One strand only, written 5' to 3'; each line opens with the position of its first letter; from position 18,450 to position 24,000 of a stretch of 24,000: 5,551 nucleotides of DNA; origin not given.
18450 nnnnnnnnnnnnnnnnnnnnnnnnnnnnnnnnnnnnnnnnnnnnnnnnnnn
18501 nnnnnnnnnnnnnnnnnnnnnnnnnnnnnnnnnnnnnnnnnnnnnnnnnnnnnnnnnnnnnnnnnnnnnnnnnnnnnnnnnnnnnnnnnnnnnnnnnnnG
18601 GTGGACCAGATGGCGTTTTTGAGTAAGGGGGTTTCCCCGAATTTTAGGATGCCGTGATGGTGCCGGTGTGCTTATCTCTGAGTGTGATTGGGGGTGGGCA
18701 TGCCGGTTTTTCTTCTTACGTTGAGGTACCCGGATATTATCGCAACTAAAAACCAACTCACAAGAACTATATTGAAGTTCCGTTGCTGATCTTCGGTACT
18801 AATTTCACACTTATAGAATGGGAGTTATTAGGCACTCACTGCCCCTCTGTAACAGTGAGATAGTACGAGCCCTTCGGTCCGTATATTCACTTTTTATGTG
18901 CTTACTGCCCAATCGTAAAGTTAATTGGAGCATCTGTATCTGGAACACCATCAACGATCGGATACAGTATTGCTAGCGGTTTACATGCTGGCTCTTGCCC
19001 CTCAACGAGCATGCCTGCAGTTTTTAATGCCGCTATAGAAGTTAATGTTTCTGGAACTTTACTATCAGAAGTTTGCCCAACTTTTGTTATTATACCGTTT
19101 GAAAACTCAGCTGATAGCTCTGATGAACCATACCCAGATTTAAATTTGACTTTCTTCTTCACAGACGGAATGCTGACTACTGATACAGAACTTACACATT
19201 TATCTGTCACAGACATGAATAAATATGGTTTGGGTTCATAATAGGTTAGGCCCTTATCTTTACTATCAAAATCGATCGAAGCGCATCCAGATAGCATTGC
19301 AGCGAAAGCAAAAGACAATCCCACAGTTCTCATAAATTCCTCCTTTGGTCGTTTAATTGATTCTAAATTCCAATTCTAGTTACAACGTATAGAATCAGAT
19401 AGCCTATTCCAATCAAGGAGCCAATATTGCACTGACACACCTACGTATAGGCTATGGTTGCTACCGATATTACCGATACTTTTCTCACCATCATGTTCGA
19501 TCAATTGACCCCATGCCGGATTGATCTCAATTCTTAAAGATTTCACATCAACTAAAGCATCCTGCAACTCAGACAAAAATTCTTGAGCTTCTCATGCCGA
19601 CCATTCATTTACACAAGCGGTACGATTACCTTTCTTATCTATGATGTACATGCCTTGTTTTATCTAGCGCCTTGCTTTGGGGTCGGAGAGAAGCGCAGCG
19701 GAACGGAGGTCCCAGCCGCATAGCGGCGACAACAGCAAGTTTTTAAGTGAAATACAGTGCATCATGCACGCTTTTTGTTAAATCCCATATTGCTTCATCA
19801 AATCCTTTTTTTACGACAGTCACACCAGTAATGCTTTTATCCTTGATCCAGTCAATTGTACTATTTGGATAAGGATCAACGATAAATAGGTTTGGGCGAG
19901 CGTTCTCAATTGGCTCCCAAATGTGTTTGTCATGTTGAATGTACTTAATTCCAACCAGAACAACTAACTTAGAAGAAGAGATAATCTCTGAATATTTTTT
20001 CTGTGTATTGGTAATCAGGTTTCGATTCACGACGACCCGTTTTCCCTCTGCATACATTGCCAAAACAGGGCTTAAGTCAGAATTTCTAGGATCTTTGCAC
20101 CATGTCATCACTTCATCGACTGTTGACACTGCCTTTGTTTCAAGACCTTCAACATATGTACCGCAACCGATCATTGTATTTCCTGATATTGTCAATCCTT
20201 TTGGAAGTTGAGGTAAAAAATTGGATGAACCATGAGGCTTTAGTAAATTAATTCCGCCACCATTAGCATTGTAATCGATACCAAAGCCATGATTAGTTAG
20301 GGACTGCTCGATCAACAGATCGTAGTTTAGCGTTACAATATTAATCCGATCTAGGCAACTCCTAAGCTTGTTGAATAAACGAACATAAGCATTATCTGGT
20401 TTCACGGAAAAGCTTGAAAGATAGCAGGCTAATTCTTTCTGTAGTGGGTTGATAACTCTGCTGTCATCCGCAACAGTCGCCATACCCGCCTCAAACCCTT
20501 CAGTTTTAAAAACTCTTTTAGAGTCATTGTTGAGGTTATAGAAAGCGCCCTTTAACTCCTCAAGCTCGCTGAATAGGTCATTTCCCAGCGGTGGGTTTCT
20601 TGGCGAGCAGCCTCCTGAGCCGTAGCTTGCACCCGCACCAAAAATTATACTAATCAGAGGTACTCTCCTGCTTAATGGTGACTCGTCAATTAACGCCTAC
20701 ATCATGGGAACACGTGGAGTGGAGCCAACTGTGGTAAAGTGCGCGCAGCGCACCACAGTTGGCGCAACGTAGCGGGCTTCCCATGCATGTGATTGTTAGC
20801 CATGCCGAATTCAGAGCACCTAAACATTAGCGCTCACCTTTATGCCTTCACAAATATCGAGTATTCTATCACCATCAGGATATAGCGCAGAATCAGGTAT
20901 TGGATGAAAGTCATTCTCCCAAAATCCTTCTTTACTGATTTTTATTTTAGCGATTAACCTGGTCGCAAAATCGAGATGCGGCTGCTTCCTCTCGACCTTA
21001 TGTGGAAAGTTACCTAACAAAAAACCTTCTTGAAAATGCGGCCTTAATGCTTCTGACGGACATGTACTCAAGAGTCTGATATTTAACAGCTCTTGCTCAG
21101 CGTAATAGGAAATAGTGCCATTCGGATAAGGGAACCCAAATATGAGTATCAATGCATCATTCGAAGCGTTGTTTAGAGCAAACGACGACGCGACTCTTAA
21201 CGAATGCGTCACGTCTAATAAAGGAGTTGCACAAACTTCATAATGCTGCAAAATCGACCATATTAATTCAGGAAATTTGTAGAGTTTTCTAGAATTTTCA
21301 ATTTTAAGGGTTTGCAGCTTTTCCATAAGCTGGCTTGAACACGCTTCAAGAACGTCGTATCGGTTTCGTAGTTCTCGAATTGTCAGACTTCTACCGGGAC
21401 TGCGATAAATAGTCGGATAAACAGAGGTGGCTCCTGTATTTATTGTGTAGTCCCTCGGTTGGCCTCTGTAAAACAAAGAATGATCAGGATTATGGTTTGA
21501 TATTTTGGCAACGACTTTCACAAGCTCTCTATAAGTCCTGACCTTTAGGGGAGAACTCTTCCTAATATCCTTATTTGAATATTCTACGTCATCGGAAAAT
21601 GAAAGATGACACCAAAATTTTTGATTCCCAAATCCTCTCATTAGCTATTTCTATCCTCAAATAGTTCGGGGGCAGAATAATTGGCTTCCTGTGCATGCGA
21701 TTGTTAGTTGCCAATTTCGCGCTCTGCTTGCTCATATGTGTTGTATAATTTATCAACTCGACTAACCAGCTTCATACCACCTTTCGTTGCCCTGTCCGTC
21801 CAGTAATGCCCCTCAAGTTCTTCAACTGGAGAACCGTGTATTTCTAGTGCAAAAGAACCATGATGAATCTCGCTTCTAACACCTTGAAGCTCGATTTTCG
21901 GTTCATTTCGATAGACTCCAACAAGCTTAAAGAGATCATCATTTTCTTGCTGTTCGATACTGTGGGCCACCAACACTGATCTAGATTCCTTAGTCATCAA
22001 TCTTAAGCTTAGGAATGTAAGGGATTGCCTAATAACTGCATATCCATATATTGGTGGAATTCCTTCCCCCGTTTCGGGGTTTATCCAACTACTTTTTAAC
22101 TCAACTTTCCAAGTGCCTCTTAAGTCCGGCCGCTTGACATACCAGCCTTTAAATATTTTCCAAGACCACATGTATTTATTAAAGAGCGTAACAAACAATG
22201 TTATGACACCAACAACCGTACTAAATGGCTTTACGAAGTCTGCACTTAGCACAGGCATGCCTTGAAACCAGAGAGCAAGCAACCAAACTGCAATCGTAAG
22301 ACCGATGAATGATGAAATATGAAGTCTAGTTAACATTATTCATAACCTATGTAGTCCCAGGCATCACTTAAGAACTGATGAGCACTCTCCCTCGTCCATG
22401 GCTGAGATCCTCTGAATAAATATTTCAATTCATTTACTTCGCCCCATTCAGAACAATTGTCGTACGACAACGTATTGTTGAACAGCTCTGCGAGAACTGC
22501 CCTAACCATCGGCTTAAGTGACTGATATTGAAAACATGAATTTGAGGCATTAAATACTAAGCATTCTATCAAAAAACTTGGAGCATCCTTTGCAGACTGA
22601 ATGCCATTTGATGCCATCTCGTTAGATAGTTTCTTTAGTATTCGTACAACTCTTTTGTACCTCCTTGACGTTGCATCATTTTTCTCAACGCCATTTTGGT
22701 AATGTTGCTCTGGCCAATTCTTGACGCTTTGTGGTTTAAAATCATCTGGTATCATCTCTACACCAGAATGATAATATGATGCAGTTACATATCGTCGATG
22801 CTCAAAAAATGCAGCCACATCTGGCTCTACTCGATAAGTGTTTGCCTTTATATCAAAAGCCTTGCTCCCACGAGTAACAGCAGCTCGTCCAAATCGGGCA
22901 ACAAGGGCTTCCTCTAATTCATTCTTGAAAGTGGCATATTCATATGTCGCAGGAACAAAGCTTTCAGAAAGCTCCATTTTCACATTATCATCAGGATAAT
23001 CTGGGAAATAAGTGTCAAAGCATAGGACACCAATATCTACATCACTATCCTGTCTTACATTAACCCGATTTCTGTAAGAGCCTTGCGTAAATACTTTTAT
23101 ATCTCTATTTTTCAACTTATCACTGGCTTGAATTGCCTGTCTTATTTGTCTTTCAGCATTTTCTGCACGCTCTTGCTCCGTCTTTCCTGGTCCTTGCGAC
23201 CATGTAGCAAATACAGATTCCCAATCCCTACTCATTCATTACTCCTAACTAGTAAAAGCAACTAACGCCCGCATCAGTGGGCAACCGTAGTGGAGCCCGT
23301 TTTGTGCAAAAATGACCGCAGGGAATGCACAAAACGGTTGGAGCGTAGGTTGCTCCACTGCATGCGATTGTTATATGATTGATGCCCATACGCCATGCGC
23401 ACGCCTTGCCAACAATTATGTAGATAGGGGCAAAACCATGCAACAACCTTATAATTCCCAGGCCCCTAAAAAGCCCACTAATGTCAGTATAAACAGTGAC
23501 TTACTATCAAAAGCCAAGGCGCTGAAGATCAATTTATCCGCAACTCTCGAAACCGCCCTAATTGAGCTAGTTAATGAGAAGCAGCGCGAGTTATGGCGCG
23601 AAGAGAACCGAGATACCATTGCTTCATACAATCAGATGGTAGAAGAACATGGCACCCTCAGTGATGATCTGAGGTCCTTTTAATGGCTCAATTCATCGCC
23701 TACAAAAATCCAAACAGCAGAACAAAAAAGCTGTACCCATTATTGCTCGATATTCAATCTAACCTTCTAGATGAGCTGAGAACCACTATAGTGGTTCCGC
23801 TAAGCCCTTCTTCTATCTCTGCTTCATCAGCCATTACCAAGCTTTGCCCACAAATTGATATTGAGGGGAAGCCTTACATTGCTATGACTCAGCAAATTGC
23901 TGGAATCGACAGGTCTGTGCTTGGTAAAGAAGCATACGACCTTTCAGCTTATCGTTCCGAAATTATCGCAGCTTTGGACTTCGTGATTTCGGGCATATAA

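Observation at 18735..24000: The AT-rich block is organised as integron cassettes bounded by one family of ~115-bp attC-like palindromes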

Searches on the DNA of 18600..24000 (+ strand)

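Call 16: search_dna_similar(query=window:18600-24000:+, collection=plasmids, mode=distant, max_rows=25)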
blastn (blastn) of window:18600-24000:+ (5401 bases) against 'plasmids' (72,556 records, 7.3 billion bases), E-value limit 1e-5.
Records with a match: 5; places in all: 5; records where one place covers at least 80% of the query: 0.
Best place of each record, by identity: 60-80% 5.
By first word of the organism name: Vibrio 4; Shewanella 1.
By predicted mobility (MOB-suite, as given by PLSDB): conjugative 4; mobilizable 1.
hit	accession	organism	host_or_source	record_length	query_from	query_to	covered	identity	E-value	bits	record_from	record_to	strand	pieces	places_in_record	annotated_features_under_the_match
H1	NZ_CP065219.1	Vibrio navarrensis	Homo sapiens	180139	3103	4638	28%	76.8%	0e+0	1158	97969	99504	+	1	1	nucleotidyltransferase | hypothetical protein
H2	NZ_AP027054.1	Vibrio nigripulchritudo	Penaeus vannamei,cell ...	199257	3103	4638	28%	76.8%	0e+0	1158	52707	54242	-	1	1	nucleotidyltransferase | hypothetical protein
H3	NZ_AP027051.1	Vibrio nigripulchritudo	Penaeus vannamei,cell ...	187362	3103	4638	28%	76.8%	0e+0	1158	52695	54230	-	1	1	nucleotidyltransferase | hypothetical protein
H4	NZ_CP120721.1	Vibrio coralliilyticus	tissue sample,sea urchin, ...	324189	3102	4652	29%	73.2%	0e+0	913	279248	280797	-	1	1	nucleotidyltransferase | hypothetical protein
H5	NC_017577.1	Shewanella baltica OS117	-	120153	3102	4168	20%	73.7%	0e+0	653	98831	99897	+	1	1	hypothetical protein (x2)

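Call 31: build_rna_model(alignment_id=A1, structure=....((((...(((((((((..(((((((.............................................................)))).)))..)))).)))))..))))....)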
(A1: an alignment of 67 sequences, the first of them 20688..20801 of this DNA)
Model R1 built from alignment A1 (67 sequences, 120 columns); structure: as given.
model positions 91; base pairs 20; branch points 0; effective number of sequences 4.27; information 0.627 bits per position. Calibrated on 0.2 Mb of random sequence (short: E-values are rough).
structure used (alignment columns):
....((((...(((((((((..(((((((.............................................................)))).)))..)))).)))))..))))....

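Call 32: search_with_rna_model(model_id=R1, source=window, filters=off, max_evalue=10, show_alignments=6)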
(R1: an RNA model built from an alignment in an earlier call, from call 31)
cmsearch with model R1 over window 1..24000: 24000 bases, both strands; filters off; matches with E-value up to 10: 8.
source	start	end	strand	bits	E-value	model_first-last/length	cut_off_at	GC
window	23260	23376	+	62.4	1.9e-14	1-91/91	no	0.51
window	20688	20801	+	52.8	6.8e-12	1-91/91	no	0.55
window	21574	21709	+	18.5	0.0074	1-91/91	no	0.37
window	23260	23376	-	12.8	0.25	1-91/91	no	0.51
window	17615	17665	+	9.6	1.7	1-91/91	no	0.47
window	5409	5428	-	8.6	3.1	1-91/91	no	0.35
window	22186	22206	-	8.5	3.3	1-91/91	no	0.33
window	12863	12887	+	7.7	5.4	1-91/91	no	0.6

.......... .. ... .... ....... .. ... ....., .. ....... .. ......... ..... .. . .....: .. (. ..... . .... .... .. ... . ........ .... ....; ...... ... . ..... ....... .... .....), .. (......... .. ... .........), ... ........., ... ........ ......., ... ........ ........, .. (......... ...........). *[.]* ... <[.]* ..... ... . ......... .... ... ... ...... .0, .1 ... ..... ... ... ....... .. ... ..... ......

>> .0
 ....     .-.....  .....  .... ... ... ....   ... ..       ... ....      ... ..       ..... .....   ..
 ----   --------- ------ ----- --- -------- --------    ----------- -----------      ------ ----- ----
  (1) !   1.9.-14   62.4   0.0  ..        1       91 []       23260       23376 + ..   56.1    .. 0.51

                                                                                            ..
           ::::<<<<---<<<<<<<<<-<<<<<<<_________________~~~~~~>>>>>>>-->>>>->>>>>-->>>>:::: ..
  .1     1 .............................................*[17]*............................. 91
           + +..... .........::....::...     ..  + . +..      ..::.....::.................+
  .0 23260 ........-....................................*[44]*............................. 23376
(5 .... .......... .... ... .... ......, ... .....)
